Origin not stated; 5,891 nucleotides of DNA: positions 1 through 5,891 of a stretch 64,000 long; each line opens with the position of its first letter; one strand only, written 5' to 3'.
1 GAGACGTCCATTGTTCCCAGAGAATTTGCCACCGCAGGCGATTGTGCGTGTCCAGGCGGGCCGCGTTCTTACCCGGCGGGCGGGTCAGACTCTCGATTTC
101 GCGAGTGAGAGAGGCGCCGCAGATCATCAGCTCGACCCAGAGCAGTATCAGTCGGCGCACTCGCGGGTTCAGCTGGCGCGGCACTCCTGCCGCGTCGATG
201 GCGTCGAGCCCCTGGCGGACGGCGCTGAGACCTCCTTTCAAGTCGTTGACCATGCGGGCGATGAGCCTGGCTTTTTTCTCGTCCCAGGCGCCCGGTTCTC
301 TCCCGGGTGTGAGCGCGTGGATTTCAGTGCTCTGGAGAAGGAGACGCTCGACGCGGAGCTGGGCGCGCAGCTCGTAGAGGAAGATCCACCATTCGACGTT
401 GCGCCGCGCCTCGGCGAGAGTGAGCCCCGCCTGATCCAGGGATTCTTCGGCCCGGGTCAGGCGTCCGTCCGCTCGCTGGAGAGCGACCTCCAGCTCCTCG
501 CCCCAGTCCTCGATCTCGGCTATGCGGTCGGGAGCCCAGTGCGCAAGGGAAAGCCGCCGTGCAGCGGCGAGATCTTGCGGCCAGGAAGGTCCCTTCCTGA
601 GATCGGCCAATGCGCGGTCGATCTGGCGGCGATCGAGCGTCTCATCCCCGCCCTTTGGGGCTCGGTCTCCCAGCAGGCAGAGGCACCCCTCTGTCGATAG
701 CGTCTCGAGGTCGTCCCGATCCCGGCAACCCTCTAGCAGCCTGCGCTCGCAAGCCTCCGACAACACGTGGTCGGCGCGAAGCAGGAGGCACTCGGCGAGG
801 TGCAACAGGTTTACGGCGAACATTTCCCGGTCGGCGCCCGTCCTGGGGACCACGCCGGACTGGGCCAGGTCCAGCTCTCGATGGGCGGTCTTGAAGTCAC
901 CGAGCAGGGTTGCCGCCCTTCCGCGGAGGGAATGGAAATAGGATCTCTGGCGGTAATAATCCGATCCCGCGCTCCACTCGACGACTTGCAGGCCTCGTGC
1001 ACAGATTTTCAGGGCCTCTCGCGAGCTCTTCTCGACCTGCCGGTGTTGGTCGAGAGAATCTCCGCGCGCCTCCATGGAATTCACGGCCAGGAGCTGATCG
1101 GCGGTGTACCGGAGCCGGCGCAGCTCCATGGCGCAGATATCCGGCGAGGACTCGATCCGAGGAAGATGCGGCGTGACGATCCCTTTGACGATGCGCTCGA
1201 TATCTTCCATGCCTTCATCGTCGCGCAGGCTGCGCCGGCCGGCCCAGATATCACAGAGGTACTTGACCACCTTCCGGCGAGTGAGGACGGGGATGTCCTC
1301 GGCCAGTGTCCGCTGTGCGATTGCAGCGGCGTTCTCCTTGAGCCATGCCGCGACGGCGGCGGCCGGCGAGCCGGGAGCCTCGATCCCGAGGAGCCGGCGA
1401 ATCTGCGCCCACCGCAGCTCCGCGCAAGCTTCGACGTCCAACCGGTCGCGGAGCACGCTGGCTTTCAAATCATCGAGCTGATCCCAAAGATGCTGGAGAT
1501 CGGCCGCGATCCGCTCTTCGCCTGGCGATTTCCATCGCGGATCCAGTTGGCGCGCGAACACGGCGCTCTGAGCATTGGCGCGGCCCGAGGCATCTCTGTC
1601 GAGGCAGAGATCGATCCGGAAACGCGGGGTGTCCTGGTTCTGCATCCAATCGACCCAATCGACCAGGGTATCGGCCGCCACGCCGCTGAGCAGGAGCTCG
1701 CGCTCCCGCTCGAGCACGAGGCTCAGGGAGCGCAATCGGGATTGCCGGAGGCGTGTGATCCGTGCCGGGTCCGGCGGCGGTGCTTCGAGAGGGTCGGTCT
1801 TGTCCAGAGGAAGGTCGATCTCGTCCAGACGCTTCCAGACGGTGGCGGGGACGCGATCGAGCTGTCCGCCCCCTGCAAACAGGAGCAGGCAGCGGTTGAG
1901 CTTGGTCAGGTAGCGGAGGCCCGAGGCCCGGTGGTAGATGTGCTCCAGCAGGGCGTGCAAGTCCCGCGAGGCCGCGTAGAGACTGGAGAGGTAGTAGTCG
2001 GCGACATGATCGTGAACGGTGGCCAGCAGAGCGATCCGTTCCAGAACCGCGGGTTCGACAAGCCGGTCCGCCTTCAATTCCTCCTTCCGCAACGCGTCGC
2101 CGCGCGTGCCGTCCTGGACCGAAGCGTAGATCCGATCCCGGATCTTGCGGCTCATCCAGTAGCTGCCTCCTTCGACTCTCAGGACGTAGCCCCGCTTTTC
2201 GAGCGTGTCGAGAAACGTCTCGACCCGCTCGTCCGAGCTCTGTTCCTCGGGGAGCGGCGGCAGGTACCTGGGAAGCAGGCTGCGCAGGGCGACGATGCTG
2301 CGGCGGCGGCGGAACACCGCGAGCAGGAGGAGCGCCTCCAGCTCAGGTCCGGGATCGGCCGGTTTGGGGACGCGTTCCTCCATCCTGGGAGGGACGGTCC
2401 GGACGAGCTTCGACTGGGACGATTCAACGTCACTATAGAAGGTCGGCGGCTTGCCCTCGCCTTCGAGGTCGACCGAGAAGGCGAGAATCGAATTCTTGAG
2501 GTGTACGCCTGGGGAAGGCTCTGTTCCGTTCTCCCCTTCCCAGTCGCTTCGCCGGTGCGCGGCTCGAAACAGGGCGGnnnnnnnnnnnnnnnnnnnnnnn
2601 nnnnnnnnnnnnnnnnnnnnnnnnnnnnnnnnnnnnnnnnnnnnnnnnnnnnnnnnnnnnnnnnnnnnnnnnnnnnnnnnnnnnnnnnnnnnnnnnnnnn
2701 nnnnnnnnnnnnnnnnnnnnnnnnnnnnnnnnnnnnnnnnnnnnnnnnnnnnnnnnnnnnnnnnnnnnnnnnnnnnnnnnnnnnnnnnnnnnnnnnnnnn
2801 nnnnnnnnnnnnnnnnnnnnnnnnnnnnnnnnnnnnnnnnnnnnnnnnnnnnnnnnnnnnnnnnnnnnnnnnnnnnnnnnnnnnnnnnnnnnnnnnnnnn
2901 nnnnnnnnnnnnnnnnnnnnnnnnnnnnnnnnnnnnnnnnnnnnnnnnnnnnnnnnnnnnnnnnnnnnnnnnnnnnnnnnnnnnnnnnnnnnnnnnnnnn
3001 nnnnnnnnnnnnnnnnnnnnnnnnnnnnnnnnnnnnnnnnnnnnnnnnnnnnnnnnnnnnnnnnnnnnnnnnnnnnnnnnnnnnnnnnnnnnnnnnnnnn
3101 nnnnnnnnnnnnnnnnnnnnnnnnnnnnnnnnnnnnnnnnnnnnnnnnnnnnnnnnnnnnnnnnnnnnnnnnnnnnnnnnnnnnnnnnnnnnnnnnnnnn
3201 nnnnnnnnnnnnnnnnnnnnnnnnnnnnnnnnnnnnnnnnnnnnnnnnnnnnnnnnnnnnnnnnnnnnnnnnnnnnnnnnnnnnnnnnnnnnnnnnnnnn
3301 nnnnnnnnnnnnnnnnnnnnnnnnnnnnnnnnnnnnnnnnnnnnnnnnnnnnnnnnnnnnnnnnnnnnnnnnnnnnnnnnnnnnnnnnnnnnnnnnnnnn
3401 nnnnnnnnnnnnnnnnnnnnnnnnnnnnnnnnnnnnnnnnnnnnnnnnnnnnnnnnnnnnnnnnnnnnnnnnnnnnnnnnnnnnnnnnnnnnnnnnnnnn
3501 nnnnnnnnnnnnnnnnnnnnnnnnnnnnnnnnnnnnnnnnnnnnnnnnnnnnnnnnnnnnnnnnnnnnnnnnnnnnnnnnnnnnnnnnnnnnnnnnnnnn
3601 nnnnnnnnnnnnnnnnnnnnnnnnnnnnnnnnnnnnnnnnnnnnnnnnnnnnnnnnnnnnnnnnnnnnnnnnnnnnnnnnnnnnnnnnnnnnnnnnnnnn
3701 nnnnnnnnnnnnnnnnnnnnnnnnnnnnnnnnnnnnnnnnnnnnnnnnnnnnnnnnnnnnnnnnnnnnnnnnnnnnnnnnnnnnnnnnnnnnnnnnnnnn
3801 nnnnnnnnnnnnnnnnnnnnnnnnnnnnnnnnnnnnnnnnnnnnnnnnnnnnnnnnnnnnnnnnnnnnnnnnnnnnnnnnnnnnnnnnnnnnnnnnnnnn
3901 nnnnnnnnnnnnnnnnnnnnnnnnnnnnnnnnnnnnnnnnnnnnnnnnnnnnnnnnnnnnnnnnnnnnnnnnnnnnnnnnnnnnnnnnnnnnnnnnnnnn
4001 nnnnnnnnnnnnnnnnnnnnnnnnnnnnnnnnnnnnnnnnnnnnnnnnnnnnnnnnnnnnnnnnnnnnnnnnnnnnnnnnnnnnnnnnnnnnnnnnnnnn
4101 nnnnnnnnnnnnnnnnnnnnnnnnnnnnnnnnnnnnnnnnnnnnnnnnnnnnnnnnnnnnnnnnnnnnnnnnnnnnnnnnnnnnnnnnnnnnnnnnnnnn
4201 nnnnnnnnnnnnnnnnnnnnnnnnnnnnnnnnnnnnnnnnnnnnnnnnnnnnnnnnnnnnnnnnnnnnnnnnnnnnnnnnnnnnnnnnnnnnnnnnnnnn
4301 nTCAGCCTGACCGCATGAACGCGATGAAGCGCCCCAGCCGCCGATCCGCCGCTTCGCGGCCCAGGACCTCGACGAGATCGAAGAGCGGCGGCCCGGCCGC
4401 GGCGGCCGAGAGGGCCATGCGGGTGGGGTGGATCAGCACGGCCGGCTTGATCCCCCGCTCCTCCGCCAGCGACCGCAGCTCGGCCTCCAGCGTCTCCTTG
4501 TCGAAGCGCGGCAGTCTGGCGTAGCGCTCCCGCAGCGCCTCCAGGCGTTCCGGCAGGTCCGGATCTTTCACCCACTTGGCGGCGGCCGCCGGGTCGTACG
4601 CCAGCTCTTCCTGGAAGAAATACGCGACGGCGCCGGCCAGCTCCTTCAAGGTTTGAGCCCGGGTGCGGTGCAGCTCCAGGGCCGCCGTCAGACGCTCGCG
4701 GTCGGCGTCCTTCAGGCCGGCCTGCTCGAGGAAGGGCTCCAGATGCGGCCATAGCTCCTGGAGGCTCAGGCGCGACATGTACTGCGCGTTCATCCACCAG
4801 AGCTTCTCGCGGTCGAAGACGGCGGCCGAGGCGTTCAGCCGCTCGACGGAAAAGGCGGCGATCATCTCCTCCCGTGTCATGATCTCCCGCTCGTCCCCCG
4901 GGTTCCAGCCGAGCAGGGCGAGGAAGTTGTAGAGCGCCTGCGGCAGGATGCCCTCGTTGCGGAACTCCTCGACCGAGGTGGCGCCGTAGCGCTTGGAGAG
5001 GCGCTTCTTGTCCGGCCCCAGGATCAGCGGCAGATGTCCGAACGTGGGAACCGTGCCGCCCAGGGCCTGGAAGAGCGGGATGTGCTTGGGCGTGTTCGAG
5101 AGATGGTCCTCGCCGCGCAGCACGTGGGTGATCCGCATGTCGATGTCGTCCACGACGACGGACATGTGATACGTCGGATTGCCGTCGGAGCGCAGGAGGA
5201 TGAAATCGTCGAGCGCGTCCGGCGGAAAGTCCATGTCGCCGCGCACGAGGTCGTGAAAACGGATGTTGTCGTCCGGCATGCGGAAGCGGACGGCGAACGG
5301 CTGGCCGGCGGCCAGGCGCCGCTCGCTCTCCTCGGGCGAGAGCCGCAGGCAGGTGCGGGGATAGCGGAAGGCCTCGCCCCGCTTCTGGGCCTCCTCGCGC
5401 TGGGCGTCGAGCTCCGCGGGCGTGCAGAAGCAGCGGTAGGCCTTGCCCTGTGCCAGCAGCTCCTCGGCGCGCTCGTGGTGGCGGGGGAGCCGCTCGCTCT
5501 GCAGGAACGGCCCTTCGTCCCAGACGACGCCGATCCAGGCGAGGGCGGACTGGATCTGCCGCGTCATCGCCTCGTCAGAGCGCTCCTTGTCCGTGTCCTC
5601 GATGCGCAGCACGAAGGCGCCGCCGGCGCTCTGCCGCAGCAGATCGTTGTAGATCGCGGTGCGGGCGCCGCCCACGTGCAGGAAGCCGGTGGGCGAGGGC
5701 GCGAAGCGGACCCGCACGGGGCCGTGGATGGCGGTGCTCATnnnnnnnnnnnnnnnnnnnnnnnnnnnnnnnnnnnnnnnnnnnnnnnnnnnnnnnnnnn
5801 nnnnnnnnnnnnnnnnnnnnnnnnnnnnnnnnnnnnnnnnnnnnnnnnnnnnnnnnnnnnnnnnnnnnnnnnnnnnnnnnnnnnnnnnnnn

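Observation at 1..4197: Candidate two-gene SIR2-based module: SIR2_2 protein plus large helical partner immediately downstream of gltX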

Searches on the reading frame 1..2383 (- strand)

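Call 8: search_protein_families(library=pfam, proteins=[window:1-2383:-], max_evalue=1)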
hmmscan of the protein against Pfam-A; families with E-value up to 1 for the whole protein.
window:1-2383:- (794 aa): 1 family
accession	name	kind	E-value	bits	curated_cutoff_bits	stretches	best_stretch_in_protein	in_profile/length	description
PF23716.1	DUF7158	-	0.32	11.1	27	1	579-599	6-26/38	Family of unknown function (DUF7158)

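Call 9: search_protein_families(library=padloc, proteins=[window:1-2383:-], max_evalue=1)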
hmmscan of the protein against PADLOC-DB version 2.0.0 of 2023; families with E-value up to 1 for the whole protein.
window:1-2383:- (794 aa): 0 families

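Call 10: search_protein_families(library=ncbifam, proteins=[window:1-2383:-], max_evalue=1)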
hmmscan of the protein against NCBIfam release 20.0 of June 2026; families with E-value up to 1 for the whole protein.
window:1-2383:- (794 aa): 0 families

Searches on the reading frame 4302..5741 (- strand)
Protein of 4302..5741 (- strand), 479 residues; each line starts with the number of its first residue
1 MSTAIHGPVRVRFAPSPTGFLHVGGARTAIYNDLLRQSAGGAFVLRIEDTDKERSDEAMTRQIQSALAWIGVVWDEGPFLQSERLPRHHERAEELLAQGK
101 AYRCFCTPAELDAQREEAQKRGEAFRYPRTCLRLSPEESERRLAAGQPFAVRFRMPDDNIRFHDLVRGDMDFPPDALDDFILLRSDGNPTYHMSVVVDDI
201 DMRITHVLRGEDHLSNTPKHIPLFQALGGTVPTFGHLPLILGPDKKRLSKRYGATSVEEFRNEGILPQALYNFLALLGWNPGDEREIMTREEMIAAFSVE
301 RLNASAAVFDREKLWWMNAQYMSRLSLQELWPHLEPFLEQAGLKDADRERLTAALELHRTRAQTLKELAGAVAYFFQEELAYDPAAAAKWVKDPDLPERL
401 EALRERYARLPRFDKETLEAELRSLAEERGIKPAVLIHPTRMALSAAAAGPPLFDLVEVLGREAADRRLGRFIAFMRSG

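Call 88: find_homologous_proteins(query=window:4302-5741:-, max_evalue=1e-50)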
Query window:4302-5741:- (479 aa): 7993 proteins with E <= 1e-50 among 8000 candidates; the best 120 are listed.
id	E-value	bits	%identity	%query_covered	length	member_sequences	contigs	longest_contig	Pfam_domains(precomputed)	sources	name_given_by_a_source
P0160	0.0e+0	1032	94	100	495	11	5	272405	PF19269.5,PF00749.28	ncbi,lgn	-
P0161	2.2e-295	998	92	100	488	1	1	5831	PF19269.5,PF00749.28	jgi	jgi:glutamyl-tRNA synthetase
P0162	2.0e-285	965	88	100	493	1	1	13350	PF19269.5,PF00749.28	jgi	jgi:glutamyl-tRNA synthetase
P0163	1.2e-284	963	90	100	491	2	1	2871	PF19269.5,PF00749.28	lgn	-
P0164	3.2e-282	955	87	100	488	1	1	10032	PF19269.5,PF00749.28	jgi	jgi:glutamyl-tRNA synthetase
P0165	1.3e-280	949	88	100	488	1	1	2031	PF19269.5,PF00749.28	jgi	jgi:glutamyl-tRNA synthetase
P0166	4.6e-279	944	87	100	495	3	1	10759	PF19269.5,PF00749.28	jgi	jgi:glutamyl-tRNA synthetase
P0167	8.3e-278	940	87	100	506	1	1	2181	PF19269.5,PF00749.28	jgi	-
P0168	4.7e-275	931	85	100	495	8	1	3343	PF19269.5,PF00749.28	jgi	-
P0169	4.7e-275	931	86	100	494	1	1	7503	PF19269.5,PF00749.28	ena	-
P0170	2.9e-272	922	85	100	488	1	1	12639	PF19269.5,PF00749.28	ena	-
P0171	5.2e-272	921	84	100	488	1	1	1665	PF19269.5,PF00749.28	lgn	-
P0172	2.4e-271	919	86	100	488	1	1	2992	PF19269.5,PF00749.28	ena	-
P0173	5.8e-271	918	84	100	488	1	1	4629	PF19269.5,PF00749.28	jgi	jgi:glutamyl-tRNA synthetase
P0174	6.7e-271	917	84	100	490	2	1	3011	PF19269.5,PF00749.28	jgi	jgi:glutamyl-tRNA synthetase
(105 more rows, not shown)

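Call 89: find_encoding_contigs(protein=P0160, flank=10000, max_places=5)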
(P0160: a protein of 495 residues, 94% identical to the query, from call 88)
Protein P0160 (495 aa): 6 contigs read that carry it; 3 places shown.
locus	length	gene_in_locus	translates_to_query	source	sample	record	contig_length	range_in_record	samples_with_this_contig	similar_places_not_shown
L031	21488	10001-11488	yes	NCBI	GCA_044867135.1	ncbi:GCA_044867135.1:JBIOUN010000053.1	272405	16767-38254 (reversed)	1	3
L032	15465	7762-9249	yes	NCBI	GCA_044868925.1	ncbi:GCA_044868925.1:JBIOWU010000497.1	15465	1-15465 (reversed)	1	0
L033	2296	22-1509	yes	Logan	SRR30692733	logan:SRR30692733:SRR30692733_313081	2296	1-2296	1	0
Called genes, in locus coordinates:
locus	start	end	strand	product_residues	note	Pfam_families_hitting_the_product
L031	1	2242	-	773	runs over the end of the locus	PF03176:MMPL, PF02460:Patched (weak), PF12349:Sterol-sensing (weak), PF03176:MMPL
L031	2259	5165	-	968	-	PF04879:Molybdop_Fe4S4, PF00384:Molybdopterin, PF01568:Molydop_binding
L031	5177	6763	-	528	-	PF12797:Fer4_2 (weak), PF13247:Fer4_11, PF12838:Fer4_7 (weak), PF13187:Fer4_9 (weak), PF00037:Fer4 (weak), PF12837:Fer4_6 (weak), PF13237:Fer4_10 (weak), PF03916:NrfD, +3 more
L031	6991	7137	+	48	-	-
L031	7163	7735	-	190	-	PF05995:CDO_I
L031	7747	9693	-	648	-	PF02784:Orn_Arg_deC_N, PF17810:Arg_decarb_HB, PF17944:Arg_decarbox_C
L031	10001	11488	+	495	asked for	PF00749:tRNA-synt_1c, PF19269:Anticodon_2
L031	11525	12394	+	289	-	PF00487:FA_desaturase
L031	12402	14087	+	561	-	-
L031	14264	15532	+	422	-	PF25371:DUF7884 (weak), PF02353:CMAS, PF13489:Methyltransf_23, PF13847:Methyltransf_31, PF08241:Methyltransf_11, PF08242:Methyltransf_12, PF13649:Methyltransf_25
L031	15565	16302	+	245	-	PF04116:FA_hydroxylase (faint), PF10520:Lipid_desat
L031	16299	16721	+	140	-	PF14539:DUF4442, PF13622:4HBT_3, PF03061:4HBT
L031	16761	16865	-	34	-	-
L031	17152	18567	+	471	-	PF05221:AdoHcyase, PF00670:AdoHcyase_NAD, PF02826:2-Hacid_dh_C (weak)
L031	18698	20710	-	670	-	PF13884:Peptidase_S74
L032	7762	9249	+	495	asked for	PF00749:tRNA-synt_1c, PF19269:Anticodon_2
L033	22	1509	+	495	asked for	PF00749:tRNA-synt_1c, PF19269:Anticodon_2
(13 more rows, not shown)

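Call 90: find_encoding_contigs(protein=P0162, flank=10000, max_places=3)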
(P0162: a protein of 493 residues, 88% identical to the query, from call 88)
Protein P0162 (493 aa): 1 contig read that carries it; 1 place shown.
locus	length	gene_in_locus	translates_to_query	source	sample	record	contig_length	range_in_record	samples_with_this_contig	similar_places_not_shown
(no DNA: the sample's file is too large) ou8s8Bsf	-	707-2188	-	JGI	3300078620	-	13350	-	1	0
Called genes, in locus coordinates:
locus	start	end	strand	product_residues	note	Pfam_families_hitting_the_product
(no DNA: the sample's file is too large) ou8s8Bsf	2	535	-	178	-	?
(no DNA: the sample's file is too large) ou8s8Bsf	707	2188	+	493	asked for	PF00749:tRNA-synt_1c, PF19269:Anticodon_2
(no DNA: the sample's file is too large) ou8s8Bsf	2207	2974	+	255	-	PF00487:FA_desaturase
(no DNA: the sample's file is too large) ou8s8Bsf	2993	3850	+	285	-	PF00487:FA_desaturase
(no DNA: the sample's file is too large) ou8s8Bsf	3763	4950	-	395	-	PF00487:FA_desaturase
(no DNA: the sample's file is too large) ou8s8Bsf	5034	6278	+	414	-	PF25371:DUF7884 (weak), PF02353:CMAS, PF13489:Methyltransf_23, PF13847:Methyltransf_31, PF08241:Methyltransf_11, PF08242:Methyltransf_12, PF13649:Methyltransf_25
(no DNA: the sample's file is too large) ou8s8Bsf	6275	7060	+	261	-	PF10520:Lipid_desat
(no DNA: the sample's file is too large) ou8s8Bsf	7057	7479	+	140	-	PF14539:DUF4442, PF13622:4HBT_3, PF03061:4HBT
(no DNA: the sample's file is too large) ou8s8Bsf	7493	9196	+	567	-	-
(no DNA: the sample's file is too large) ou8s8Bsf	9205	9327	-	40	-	-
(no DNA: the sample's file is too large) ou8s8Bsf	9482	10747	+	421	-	PF00079:Serpin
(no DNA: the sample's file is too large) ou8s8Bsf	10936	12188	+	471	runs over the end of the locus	PF05221:AdoHcyase, PF00670:AdoHcyase_NAD, PF02826:2-Hacid_dh_C (weak)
